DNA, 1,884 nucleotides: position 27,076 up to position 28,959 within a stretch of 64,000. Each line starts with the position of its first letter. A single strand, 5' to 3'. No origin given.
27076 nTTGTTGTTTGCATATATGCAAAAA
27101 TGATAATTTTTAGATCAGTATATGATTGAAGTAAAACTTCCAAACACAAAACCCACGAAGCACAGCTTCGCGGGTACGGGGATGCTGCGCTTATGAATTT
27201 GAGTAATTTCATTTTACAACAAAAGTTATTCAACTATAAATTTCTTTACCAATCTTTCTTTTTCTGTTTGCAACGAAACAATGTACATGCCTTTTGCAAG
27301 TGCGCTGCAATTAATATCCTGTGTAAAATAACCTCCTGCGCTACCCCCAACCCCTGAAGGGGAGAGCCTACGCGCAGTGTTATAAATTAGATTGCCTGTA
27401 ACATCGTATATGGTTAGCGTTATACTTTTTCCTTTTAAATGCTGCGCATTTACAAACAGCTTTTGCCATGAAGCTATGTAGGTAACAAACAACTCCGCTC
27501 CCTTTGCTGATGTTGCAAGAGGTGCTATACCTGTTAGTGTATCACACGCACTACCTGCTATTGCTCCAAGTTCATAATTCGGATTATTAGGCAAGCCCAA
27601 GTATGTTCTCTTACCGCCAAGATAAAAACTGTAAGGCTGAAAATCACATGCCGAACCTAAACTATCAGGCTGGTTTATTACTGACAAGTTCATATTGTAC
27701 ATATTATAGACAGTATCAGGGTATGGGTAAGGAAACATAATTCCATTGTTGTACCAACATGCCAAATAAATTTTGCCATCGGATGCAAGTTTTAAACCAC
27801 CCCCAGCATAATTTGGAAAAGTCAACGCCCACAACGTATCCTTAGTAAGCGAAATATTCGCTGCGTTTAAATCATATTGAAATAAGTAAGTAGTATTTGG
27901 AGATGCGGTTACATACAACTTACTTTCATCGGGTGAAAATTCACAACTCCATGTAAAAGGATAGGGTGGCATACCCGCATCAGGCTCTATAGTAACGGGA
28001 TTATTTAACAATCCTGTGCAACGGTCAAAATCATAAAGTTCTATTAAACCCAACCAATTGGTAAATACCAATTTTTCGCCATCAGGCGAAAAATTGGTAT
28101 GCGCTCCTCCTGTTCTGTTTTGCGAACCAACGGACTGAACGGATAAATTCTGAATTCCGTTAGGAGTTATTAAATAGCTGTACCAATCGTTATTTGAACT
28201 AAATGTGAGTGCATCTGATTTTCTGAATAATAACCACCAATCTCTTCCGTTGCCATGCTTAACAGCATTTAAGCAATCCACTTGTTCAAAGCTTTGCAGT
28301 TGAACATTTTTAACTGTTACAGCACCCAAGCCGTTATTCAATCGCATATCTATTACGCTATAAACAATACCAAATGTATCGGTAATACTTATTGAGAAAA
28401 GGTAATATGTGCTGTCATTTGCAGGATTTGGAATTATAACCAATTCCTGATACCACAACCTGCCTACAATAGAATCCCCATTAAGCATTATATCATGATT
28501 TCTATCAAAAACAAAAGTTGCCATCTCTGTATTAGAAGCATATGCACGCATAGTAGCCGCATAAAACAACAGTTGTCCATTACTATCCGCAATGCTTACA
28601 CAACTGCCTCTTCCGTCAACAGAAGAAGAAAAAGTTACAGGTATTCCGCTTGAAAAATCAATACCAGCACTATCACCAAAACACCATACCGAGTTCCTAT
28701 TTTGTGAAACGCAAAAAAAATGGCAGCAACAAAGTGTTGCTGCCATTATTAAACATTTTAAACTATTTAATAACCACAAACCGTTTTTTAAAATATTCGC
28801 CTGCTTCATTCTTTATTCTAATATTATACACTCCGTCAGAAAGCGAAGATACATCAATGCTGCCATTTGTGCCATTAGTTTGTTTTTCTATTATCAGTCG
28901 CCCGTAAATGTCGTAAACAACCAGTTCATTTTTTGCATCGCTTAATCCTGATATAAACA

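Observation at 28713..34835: A perfect 27-nt palindrome is at once start codon, signal-peptide core and terminator-like hairpin in paralogs A, D and E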

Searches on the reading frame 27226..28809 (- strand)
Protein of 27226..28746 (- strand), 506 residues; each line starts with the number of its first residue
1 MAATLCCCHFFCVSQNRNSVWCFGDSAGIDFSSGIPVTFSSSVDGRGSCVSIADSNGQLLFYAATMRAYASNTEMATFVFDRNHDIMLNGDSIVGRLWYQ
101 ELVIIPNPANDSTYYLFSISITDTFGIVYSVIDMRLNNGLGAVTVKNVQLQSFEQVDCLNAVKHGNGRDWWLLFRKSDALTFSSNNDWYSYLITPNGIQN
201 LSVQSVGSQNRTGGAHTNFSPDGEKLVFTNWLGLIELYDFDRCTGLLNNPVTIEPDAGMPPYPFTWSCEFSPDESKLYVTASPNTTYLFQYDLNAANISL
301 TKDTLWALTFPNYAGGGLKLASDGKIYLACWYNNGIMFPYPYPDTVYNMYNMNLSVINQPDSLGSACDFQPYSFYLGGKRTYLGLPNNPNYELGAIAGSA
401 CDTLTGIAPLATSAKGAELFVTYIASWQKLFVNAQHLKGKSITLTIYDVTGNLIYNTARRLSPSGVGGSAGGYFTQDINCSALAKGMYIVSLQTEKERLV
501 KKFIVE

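Call 8: search_protein_families(library=pfam, proteins=[window:27226-28746:-], max_evalue=0.01)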
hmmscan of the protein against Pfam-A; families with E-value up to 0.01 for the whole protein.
window:27226-28746:- (506 aa): 2 families
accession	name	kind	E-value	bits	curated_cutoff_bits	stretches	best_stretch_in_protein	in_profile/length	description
PF18962.6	Por_Secre_tail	-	8.4e-10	39.3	27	1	430-505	10-75/75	Secretion system C-terminal sorting domain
PF08450.18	SGL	-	0.00011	22.3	26.3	1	269-337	140-208/246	SMP-30/Gluconolactonase/LRE-like region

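Call 9: search_protein_families(library=ncbifam, proteins=[window:27226-28746:-], max_evalue=0.01)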
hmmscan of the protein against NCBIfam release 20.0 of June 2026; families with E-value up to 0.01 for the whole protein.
window:27226-28746:- (506 aa): 2 families
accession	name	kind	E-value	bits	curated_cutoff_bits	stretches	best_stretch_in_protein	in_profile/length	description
TIGR04183.1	Por_Secre_tail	domain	2.3e-07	30.7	23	1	435-505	14-71/72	T9SS type A sorting domain-containing protein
NF038113.1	T9SSA_dep_M36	equivalog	0.00074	17.8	885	1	416-505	789-868/869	T9SS-dependent M36 family metallopeptidase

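Call 15: find_related_loci(query=A1, collection=genome_contigs, flank=3000)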
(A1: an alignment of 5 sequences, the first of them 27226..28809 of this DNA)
Query A1 (527 aa) in genome_contigs; peptide patterns used: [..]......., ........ (x = any residue, [..] = any of these).
600 stretches matched a pattern (row limit reached: there are more); 579 encode a relative of the query (tblastn E <= 1e-3); the best 80 are kept; 79 distinct loci.
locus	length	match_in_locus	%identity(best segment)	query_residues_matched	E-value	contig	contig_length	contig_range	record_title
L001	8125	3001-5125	77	1-527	0e+0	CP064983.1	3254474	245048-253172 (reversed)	MAG: Bacteroidota bacterium isolate Fred_18-Q3-R57-64_BAT3C.517 chromosome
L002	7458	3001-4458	65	35-527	0e+0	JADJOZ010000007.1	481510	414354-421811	MAG: Bacteroidetes bacterium isolate Fred_18-Q3-R57-64_BATAC.274 tig00006488-10-4803740, whole genome shotgun sequence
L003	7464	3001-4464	63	32-526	0e+0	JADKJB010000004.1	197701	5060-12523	MAG: Bacteroidetes bacterium isolate Skiv_18-Q3-R9-52_MAXAC.287 tig00004705-10-1976280, whole genome shotgun sequence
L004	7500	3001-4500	61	15-527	0e+0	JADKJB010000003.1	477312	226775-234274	MAG: Bacteroidetes bacterium isolate Skiv_18-Q3-R9-52_MAXAC.287 tig00003795-10-4770870, whole genome shotgun sequence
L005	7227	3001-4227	70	18-425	0e+0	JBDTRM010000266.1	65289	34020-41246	MAG: Bacteroidia bacterium isolate cluster3_bin.247 NODE_942_length_65289_cov_9.073229, whole genome shotgun sequence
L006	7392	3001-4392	62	11-476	0e+0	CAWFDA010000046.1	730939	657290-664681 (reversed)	MAG: uncultured Bacteroidetes bacterium isolate MFD04716.bin.2.229 genome assembly, contig: contig_84366, whole genome s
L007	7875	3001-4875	55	12-527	0e+0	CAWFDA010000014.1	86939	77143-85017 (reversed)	MAG: uncultured Bacteroidetes bacterium isolate MFD04716.bin.2.229 genome assembly, contig: contig_16144, whole genome s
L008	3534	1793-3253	56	31-527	0e+0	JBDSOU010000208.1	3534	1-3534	MAG: Bacteroidia bacterium isolate cluster1_bin.447 k127_9377420, whole genome shotgun sequence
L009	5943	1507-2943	57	36-527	0e+0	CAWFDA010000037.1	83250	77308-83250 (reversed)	MAG: uncultured Bacteroidetes bacterium isolate MFD04716.bin.2.229 genome assembly, contig: contig_65762, whole genome s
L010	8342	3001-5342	55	35-527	8e-176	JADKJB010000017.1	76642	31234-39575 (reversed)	MAG: Bacteroidetes bacterium isolate Skiv_18-Q3-R9-52_MAXAC.287 tig00017952-10-763490, whole genome shotgun sequence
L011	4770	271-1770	52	17-527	1e-175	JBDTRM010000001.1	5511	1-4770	MAG: Bacteroidia bacterium isolate cluster3_bin.247 NODE_81778_length_5511_cov_7.810484, whole genome shotgun sequence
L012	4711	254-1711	56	35-525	1e-175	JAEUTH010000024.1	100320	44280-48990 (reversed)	MAG: Bacteroidia bacterium isolate new MAG-324 k141_2502567, whole genome shotgun sequence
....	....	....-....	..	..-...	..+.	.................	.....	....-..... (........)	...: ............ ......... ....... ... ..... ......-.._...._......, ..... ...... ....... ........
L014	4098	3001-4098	68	35-402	6e-174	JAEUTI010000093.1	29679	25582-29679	MAG: Bacteroidia bacterium isolate new MAG-325 k141_3505301, whole genome shotgun sequence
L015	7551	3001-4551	52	4-527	6e-172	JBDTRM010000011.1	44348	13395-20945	MAG: Bacteroidia bacterium isolate cluster3_bin.247 NODE_2116_length_44348_cov_9.319734, whole genome shotgun sequence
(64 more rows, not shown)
